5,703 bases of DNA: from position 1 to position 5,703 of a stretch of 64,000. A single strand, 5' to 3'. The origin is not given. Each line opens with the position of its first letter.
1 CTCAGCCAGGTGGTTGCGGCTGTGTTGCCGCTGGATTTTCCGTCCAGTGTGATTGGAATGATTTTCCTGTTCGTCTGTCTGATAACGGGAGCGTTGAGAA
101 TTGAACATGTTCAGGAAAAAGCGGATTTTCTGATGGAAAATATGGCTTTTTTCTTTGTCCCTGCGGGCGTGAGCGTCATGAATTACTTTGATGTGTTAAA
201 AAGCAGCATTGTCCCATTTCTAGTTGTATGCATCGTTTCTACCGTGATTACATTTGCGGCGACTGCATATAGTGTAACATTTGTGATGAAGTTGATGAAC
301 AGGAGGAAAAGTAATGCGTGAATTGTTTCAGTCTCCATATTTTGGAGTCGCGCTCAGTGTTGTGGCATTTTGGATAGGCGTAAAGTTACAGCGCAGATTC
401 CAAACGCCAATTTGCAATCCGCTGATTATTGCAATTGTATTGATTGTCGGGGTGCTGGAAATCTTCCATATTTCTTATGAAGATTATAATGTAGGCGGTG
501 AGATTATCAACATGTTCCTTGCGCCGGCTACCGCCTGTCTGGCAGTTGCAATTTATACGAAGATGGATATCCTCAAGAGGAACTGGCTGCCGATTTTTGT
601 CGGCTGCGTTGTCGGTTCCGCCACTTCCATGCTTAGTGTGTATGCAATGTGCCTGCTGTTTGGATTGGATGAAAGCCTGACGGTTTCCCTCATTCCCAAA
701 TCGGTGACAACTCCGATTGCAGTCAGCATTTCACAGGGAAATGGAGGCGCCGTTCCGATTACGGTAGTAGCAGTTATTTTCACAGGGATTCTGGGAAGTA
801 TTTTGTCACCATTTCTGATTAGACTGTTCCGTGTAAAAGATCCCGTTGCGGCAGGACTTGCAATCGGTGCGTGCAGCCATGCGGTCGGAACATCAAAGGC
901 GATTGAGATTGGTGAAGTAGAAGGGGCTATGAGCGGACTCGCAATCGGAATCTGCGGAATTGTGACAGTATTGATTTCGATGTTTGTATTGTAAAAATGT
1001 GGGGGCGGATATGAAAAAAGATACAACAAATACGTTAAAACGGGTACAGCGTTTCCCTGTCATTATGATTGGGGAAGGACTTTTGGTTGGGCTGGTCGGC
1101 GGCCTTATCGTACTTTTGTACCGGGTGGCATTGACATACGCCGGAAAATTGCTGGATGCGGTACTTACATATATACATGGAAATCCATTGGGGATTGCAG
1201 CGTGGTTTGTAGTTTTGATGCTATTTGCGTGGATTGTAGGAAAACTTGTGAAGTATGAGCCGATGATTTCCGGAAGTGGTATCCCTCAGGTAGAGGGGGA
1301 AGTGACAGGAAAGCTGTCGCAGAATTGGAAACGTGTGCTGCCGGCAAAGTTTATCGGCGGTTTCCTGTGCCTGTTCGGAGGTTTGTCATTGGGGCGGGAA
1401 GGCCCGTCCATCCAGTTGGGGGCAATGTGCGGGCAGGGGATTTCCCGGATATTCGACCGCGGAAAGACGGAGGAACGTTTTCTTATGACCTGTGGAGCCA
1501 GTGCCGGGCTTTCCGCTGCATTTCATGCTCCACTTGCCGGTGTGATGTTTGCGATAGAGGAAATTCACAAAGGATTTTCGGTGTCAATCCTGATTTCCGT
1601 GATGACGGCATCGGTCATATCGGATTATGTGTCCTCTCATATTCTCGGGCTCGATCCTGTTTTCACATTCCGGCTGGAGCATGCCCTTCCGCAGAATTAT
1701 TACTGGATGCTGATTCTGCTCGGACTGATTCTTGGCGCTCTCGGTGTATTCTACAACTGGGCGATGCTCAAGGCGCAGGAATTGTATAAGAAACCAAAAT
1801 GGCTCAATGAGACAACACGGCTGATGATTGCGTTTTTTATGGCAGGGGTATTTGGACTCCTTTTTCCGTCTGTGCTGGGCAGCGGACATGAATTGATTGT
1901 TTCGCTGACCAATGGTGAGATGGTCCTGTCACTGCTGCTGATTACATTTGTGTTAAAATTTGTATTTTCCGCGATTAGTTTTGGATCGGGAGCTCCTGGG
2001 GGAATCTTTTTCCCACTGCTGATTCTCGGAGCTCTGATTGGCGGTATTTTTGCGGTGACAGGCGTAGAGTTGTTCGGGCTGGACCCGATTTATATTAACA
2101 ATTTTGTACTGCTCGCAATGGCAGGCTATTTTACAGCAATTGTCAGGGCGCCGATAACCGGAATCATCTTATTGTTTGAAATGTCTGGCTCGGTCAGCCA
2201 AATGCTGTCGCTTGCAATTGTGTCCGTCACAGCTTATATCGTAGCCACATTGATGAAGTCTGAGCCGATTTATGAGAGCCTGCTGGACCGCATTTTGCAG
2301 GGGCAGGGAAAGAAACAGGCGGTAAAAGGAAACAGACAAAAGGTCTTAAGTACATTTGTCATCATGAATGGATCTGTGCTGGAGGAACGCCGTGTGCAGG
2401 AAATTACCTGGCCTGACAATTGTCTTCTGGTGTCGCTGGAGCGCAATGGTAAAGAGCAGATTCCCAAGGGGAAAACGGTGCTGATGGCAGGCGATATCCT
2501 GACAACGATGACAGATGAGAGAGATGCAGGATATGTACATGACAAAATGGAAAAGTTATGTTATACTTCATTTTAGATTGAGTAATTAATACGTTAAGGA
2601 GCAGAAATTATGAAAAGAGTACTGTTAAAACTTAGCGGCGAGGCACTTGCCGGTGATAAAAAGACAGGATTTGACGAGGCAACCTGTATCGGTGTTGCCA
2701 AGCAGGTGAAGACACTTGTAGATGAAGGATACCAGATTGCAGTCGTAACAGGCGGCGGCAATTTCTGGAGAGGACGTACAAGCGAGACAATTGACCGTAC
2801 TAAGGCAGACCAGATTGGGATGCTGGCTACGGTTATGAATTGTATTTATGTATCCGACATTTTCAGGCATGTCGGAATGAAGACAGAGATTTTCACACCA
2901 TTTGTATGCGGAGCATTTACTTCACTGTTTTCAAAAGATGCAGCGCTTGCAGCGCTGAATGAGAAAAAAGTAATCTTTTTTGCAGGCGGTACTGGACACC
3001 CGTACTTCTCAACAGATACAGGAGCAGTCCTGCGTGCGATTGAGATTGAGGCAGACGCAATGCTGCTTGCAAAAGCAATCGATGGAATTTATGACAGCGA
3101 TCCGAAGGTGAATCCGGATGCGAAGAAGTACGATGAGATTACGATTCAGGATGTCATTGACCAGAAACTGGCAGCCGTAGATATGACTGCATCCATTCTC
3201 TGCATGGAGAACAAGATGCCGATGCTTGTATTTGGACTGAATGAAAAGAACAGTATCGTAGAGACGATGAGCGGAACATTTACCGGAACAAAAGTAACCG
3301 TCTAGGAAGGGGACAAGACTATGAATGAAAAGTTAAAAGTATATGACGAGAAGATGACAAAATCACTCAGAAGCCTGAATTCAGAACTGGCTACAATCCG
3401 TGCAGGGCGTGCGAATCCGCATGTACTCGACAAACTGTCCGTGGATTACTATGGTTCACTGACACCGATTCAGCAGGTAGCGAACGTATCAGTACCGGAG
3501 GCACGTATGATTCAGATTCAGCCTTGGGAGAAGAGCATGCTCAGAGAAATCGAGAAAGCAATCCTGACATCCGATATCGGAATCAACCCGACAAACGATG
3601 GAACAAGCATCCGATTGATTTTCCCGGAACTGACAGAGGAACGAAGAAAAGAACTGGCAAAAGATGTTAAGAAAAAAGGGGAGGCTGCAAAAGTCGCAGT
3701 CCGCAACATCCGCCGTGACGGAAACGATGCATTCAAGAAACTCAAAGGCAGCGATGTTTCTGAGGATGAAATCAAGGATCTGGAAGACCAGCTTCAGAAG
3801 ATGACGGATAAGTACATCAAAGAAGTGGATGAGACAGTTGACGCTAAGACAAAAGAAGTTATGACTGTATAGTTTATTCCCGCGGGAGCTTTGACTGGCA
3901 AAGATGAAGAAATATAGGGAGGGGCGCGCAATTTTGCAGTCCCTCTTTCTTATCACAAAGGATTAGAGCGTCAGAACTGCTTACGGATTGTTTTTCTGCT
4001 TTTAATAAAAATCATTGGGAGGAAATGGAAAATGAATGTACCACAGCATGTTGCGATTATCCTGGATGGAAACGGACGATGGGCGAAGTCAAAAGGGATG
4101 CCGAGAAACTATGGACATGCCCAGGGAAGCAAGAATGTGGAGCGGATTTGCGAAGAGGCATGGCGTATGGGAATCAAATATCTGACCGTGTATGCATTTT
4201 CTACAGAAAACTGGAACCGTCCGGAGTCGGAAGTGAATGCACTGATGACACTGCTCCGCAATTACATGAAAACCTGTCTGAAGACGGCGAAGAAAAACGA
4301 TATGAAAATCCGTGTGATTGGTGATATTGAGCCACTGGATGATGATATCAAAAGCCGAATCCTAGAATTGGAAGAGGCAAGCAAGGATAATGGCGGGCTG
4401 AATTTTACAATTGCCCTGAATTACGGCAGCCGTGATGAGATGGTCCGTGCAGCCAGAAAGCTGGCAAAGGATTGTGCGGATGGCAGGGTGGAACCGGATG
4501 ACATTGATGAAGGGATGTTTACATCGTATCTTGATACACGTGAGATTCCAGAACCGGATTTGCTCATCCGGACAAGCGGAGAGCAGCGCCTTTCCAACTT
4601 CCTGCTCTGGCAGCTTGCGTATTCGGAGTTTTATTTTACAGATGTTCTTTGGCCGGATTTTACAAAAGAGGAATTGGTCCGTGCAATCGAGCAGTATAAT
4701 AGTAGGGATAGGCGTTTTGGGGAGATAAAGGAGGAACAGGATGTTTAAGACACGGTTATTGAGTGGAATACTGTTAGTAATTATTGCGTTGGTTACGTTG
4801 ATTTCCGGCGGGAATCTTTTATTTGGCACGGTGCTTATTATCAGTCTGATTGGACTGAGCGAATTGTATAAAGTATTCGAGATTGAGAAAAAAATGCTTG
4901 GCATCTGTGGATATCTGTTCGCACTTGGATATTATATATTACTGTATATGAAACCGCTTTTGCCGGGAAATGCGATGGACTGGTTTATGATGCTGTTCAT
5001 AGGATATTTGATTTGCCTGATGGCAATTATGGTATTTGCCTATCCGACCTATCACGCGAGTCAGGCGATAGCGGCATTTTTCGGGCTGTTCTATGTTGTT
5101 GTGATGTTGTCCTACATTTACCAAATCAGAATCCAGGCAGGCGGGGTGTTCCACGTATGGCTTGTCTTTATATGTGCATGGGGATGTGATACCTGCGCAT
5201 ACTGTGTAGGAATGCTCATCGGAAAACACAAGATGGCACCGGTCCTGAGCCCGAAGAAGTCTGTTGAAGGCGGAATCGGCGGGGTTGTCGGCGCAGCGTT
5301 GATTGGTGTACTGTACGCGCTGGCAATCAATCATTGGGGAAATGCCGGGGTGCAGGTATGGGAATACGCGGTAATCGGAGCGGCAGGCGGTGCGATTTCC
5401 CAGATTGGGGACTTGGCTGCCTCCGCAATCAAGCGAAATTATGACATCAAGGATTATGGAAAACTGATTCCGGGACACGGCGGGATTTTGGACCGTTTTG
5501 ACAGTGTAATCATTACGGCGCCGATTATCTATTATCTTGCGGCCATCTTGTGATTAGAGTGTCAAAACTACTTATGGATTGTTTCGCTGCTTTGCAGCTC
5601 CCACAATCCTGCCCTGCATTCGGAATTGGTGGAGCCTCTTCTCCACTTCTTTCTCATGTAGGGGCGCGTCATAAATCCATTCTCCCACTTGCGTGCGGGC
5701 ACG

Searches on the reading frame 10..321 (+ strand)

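Call 10: search_protein_families(library=pfam, proteins=[window:10-321:+], max_evalue=0.001)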
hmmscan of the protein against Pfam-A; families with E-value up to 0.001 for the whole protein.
window:10-321:+ (103 aa): 1 family
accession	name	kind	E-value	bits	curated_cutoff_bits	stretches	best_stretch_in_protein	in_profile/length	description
PF03788.19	LrgA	-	3.3e-30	104.3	28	1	2-88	7-93/94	LrgA family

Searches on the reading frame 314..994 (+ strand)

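Call 10: search_protein_families(library=pfam, proteins=[window:314-994:+], max_evalue=0.001)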
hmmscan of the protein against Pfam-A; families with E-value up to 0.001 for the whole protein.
window:314-994:+ (226 aa): 1 family
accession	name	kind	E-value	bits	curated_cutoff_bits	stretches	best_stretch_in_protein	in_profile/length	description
PF04172.21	LrgB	-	3.5e-80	268.8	25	1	15-225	1-211/214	LrgB-like family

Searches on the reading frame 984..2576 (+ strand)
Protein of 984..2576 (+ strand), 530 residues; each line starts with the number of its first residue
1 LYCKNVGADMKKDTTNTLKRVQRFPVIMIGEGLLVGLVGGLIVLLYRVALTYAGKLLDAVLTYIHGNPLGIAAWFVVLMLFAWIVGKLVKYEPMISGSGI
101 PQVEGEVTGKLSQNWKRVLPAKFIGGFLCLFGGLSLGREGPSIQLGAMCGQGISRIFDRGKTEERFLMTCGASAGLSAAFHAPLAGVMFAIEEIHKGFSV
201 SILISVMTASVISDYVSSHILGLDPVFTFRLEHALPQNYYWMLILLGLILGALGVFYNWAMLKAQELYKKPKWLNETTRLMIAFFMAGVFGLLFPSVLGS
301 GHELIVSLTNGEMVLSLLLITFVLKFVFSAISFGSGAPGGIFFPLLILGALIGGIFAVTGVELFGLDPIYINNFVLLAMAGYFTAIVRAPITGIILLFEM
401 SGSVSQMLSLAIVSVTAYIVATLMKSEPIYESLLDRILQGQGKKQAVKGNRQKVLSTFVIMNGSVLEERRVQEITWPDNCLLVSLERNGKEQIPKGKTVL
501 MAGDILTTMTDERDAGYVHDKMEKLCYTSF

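Call 10: search_protein_families(library=pfam, proteins=[window:984-2576:+], max_evalue=0.001)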
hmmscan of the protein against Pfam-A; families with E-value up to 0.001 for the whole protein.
window:984-2576:+ (530 aa): 2 families
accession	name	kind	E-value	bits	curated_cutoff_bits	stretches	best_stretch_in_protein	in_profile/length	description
PF00654.25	Voltage_CLC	-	9.1e-102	341.2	24.8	1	83-421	3-345/346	Voltage gated chloride channel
PF02080.26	TrkA_C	-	6.1e-08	32.9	27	1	457-511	3-59/71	TrkA-C domain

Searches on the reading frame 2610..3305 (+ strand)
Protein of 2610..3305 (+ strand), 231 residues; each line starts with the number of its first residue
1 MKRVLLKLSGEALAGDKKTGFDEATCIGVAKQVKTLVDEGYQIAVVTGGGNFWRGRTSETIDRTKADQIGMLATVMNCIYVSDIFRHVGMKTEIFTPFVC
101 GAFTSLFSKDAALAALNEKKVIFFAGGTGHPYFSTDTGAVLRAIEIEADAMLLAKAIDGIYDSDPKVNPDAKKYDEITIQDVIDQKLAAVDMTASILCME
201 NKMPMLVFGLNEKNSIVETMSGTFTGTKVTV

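Call 10: search_protein_families(library=pfam, proteins=[window:2610-3305:+], max_evalue=0.001)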
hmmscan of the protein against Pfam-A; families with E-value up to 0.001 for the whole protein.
window:2610-3305:+ (231 aa): 1 family
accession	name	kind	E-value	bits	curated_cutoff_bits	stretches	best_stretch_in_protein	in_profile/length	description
PF00696.33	AA_kinase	-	8.9e-32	111.1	24.9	1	2-208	1-233/234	Amino acid kinase family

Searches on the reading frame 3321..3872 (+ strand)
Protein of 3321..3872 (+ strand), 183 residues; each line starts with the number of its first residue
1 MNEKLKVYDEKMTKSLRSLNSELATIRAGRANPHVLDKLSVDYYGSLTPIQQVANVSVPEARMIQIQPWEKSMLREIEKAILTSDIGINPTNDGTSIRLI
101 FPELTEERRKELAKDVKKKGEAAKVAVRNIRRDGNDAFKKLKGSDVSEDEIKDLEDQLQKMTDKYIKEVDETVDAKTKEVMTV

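Call 10: search_protein_families(library=pfam, proteins=[window:3321-3872:+], max_evalue=0.001)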
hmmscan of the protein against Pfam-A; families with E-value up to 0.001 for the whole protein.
window:3321-3872:+ (183 aa): 1 family
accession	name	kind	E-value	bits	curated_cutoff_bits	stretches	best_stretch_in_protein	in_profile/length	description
PF01765.24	RRF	-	1.8e-70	236.4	29.7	1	19-181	1-164/164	Ribosome recycling factor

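Call 72: list_cluster_members(proteins=[window:3321-3872:+, window:34353-34736:+, window:36750-37067:+, window:32769-33176:+, window:24557-24988:+])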
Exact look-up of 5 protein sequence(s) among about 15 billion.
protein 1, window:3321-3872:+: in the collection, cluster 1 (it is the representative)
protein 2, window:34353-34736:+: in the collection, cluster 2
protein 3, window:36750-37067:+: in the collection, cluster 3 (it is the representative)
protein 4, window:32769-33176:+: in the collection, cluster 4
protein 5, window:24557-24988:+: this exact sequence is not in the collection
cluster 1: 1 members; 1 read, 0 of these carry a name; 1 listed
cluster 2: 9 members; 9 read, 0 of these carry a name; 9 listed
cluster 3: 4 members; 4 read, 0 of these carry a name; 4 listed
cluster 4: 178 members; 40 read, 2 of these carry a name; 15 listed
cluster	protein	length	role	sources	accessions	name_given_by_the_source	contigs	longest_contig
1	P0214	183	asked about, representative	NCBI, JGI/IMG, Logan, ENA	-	-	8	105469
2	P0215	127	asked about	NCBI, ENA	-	-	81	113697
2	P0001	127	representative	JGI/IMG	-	-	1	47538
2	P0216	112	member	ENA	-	-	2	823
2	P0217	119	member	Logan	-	-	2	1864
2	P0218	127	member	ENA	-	-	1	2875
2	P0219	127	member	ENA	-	-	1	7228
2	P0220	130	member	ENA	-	-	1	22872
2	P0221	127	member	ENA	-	-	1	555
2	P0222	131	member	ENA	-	-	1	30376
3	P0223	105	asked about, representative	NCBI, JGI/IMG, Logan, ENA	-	-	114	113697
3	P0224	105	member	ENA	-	-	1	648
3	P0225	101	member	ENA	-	-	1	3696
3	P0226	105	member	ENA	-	-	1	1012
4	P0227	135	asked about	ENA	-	-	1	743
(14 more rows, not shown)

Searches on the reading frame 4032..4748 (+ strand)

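Call 10: search_protein_families(library=pfam, proteins=[window:4032-4748:+], max_evalue=0.001)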
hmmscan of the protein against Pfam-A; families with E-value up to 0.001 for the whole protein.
window:4032-4748:+ (238 aa): 1 family
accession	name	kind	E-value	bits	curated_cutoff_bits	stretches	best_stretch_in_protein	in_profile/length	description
PF01255.24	Prenyltransf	-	1.1e-87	293.6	27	1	10-230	1-219/219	Putative undecaprenyl diphosphate synthase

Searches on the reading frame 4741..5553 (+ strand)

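Call 10: search_protein_families(library=pfam, proteins=[window:4741-5553:+], max_evalue=0.001)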
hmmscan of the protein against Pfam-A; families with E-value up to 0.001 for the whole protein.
window:4741-5553:+ (270 aa): 1 family
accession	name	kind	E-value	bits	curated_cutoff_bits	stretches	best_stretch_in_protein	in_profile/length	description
PF01148.25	CTP_transf_1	-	1.4e-57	195.9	24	1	3-269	1-263/264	Cytidylyltransferase family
